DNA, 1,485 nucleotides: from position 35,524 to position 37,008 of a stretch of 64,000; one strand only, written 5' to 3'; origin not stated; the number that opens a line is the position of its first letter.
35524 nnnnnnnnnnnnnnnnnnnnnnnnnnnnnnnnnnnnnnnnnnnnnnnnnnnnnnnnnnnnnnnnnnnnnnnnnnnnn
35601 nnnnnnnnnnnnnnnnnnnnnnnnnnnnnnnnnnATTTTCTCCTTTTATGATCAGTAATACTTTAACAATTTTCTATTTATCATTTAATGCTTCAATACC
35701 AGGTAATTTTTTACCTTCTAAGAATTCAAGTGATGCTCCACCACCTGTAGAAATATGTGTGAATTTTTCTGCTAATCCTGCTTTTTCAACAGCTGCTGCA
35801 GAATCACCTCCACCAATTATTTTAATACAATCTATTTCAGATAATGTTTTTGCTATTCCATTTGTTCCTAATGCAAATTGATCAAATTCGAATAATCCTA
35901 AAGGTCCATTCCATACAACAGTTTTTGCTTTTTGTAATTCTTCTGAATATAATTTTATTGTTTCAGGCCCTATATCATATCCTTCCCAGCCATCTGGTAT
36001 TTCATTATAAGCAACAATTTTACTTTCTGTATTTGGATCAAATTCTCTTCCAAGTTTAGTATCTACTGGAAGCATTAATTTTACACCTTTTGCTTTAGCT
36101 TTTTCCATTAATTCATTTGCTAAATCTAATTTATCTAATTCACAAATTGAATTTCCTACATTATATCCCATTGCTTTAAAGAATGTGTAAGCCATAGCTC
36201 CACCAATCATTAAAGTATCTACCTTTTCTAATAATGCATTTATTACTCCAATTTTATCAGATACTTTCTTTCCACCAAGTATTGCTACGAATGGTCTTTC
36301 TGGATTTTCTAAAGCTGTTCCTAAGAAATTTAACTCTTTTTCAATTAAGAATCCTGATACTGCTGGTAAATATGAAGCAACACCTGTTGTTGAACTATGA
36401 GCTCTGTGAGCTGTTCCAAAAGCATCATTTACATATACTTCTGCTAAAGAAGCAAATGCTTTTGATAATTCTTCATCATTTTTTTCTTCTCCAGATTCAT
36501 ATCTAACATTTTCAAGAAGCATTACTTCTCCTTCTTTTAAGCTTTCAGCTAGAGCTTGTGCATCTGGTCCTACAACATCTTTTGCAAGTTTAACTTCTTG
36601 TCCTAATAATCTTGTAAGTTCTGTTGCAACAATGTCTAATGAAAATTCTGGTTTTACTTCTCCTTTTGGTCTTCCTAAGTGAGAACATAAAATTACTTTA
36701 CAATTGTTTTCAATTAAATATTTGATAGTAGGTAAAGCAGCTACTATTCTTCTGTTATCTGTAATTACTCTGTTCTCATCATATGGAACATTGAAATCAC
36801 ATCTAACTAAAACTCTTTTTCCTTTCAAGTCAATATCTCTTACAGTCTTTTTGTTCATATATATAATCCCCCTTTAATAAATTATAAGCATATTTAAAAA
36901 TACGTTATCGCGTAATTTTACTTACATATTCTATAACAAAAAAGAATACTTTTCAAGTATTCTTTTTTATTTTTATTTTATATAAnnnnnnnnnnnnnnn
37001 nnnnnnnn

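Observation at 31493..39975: The glycolytic gap-pgk-tpi-gpmI cluster is interrupted by four unknown genes, including a paralogous HExxH pair member and a DUF600 immunity-like gene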

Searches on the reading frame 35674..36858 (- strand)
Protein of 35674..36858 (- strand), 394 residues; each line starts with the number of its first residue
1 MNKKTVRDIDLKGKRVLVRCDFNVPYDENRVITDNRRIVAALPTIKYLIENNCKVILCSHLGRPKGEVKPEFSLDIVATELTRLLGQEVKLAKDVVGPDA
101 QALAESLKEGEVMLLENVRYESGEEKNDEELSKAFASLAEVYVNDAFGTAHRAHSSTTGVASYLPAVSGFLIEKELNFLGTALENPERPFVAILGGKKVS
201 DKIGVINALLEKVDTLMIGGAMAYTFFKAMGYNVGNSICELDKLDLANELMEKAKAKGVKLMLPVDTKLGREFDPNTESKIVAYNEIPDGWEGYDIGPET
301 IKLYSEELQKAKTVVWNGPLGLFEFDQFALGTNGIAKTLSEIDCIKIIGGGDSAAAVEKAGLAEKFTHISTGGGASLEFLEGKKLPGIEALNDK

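Call 3: search_protein_families(library=pfam, proteins=[window:35674-36858:-], max_evalue=1)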
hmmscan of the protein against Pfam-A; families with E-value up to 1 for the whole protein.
window:35674-36858:- (394 aa): 2 families
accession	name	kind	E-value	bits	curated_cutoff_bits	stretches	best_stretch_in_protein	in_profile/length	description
PF00162.24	PGK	-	5.7e-165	549.3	27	1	6-383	1-379/379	Phosphoglycerate kinase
PF07748.19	Glyco_hydro_38C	-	0.16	12.6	25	1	265-320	21-77/206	Glycosyl hydrolases family 38 C-terminal domain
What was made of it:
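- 35674..36858 (-): pgk, phosphoglycerate kinase. PF00162 E=5.7e-165 (call 3).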

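Call 4: search_protein_families(library=ncbifam, proteins=[window:35674-36858:-], max_evalue=1)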
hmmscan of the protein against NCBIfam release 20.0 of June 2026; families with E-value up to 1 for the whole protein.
window:35674-36858:- (394 aa): 2 families
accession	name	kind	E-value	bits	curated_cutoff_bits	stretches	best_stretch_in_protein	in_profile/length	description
NF010569.0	PRK13962.1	equivalog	1.4e-191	638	883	1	1-393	1-393/645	bifunctional phosphoglycerate kinase/triosephosphate isomerase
TIGR03639.1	cas1_NMENI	exception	0.16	11.3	120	1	30-70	37-77/278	type II CRISPR-associated endonuclease Cas1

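Call 12: find_related_loci(query=window:35674-36858:-, collection=genome_contigs, flank=10000)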
Query window:35674-36858:- (394 aa) in genome_contigs; peptide patterns used: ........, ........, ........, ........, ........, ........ (x = any residue, [..] = any of these).
600 stretches matched a pattern (row limit reached: there are more); 590 encode a relative of the query (tblastn E <= 1e-3); the best 80 are kept; 80 distinct loci.
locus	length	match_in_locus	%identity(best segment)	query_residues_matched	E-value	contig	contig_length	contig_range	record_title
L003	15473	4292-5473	89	1-394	0e+0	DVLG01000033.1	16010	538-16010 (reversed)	MAG TPA_asm: Candidatus Scatovivens faecipullorum isolate ChiSxjej5B17-16517 ChiSxjej5B17M5__C189781_L16010_SRR6323113,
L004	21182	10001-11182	88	1-394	0e+0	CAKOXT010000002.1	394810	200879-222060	MAG: uncultured Clostridia bacterium isolate REFINED_METABAT215_TOP10_CONTIGS_1500_ASSEMBLY_K77_MERGED__Hadza_MoBio_C-RE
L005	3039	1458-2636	87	1-393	0e+0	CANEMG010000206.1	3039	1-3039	MAG TPA_asm: uncultured Clostridium sp. isolate SRR18439547_bin.23_metawrap_v1.3_MAG genome assembly, contig: NODE.10651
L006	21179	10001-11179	86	1-393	0e+0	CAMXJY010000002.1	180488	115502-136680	MAG TPA_asm: uncultured Clostridium sp. isolate SRR14920930_bin.29_metawrap_v1.3_MAG genome assembly, contig: NODE.22_le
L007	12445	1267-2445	87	1-393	0e+0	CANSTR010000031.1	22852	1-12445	MAG TPA_asm: uncultured Clostridia bacterium isolate SRR15730559_bin.57_metawrap_v1.3_MAG genome assembly, contig: NODE.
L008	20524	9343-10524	85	1-394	0e+0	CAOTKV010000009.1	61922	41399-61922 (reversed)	MAG TPA_asm: uncultured Clostridia bacterium isolate MGBC114438 genome assembly, contig: MGBC114438.9, whole genome shot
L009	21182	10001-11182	87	1-394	0e+0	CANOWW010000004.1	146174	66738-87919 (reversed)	MAG TPA_asm: uncultured Clostridium sp. isolate SRR15604581_bin.10_metawrap_v1.3_MAG genome assembly, contig: NODE.95_le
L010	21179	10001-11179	84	1-393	0e+0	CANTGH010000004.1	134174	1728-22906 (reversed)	MAG TPA_asm: uncultured Clostridium sp. isolate SRR15510230_bin.9_metawrap_v1.3_MAG genome assembly, contig: NODE.89_len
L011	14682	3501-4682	85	1-394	0e+0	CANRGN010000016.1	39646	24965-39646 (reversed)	MAG: uncultured Clostridia bacterium isolate Lapin-022__bin27 genome assembly, contig: Lapin-022__NODE_948_length_39646_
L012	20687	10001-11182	81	1-394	0e+0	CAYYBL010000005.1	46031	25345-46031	MAG TPA_asm: uncultured Lachnospiraceae bacterium isolate SRP278969_co2_52 genome assembly, contig: NODE_480_length_4603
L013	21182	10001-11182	81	1-394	0e+0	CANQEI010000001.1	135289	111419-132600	MAG: uncultured Clostridia bacterium isolate Lapin-007__bin3 genome assembly, contig: Lapin-007__NODE_7_length_135289_co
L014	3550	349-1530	79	1-394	0e+0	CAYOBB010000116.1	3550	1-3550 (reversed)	MAG TPA_asm: uncultured Clostridium sp. isolate SRP222994_co1_39 genome assembly, contig: NODE_48289_length_3550_cov_9.5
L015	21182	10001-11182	79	1-394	0e+0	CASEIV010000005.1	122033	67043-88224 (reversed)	uncultured Eubacteriales bacterium isolate O76_L3_328328_idba_bin.45 genome assembly, contig: O76_L3_328328_idba_bin.45.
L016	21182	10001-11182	79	1-394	0e+0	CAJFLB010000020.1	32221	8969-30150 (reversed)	uncultured Clostridia bacterium isolate Chicken_24_mag_33 genome assembly, contig: MAGpy_11413_24_idba_bin_33_fascaffold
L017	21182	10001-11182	79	1-394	0e+0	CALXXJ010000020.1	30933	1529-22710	MAG: uncultured Clostridia bacterium isolate BRZ_NV__bin29 genome assembly, contig: BRZ_NV__NODE_1925_length_30933_cov_2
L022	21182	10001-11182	76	1-394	0e+0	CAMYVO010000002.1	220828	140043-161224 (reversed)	MAG TPA_asm: uncultured Clostridium sp. isolate SRR10912533_bin.66_metaWRAP_v1.3_MAG genome assembly, contig: ERZ1421001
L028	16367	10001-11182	75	1-394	0e+0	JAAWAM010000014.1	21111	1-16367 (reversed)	MAG: Clostridia bacterium isolate ABMPRH_48_0 k141_749935, whole genome shotgun sequence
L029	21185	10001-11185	74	1-394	0e+0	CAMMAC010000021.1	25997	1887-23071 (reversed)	MAG: uncultured Clostridiaceae bacterium isolate ERR4304450_bin.52_MetaWRAP_v1.1_MAG genome assembly, contig: NODE_2475_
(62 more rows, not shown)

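Call 76: search_protein_families(library=pfam, proteins=[L004:11203-11889:+, L006:11264-11953:+, L007:2635-3141:+, L007:3149-3721:+, L010:11886-12452:+, L017:11336-12139:+, L022:11351-11989:+, L006:7060-7617:+, L006:7610-8953:+, L028:8457-9443:+], max_evalue=0.001)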
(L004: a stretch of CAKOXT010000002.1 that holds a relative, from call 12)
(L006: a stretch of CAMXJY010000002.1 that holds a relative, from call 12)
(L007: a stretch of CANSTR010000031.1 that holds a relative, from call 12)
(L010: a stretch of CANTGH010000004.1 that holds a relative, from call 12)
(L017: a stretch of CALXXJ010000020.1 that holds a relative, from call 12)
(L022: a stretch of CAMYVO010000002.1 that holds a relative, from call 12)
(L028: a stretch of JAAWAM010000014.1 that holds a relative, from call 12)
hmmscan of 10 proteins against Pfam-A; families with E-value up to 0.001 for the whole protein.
L004:11203-11889:+ (228 aa): 0 families

L006:11264-11953:+ (229 aa): 1 family
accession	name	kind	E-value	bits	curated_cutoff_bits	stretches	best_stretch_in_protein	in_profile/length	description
PF00293.34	NUDIX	-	2.4e-08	34.5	21.1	1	60-183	6-119/134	NUDIX domain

L007:2635-3141:+ (168 aa): 0 families

L007:3149-3721:+ (190 aa): 1 family
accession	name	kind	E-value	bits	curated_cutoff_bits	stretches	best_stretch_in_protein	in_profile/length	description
PF00293.34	NUDIX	-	1.1e-18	68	21.1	1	32-152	4-123/134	NUDIX domain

L010:11886-12452:+ (188 aa): 1 family
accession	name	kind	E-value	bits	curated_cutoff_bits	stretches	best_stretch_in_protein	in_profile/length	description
PF00625.27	Guanylate_kin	-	2.2e-14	54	25.2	1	3-180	5-181/182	Guanylate kinase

L017:11336-12139:+ (267 aa): 0 families

L022:11351-11989:+ (212 aa): 1 family
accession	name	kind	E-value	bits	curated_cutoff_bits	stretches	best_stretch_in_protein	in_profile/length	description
PF05685.18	Uma2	-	1.2e-30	106.7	27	1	21-189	6-171/172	Putative restriction endonuclease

L006:7060-7617:+ (185 aa): 3 families
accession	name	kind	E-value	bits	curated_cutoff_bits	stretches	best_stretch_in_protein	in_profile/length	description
PF08281.18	Sigma70_r4_2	-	1.5e-08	34.6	25.7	1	122-172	4-54/54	Sigma-70, region 4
PF04542.20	Sigma70_r2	-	2.8e-07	30.7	24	1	41-86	20-67/71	Sigma-70 region 2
PF04545.22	Sigma70_r4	-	4.3e-07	29.8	24.1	1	127-174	3-50/50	Sigma-70, region 4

L006:7610-8953:+ (447 aa): 1 family
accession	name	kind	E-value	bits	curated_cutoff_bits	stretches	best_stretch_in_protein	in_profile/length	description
PF13786.12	DUF4179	-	2.1e-06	28.5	30.1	1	33-133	2-93/94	Domain of unknown function (DUF4179)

L028:8457-9443:+ (328 aa): 0 families

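Call 77: search_protein_families(library=pfam, proteins=[L016:7704-9488:+, L016:11374-13011:+, L016:12965-13396:+, L006:8953-9852:+, L029:11192-11827:+], max_evalue=0.001)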
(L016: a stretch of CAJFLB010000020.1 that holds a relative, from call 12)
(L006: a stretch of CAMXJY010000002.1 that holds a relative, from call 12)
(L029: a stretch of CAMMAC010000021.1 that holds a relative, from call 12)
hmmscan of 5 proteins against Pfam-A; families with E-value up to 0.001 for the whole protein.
L016:7704-9488:+ (594 aa): 0 families

L016:11374-13011:+ (545 aa): 0 families

L016:12965-13396:+ (143 aa): 0 families

L006:8953-9852:+ (299 aa): 0 families

L029:11192-11827:+ (211 aa): 1 family
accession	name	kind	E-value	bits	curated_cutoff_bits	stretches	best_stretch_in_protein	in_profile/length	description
PF00293.34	NUDIX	-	1.7e-12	48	21.1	1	50-173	5-122/134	NUDIX domain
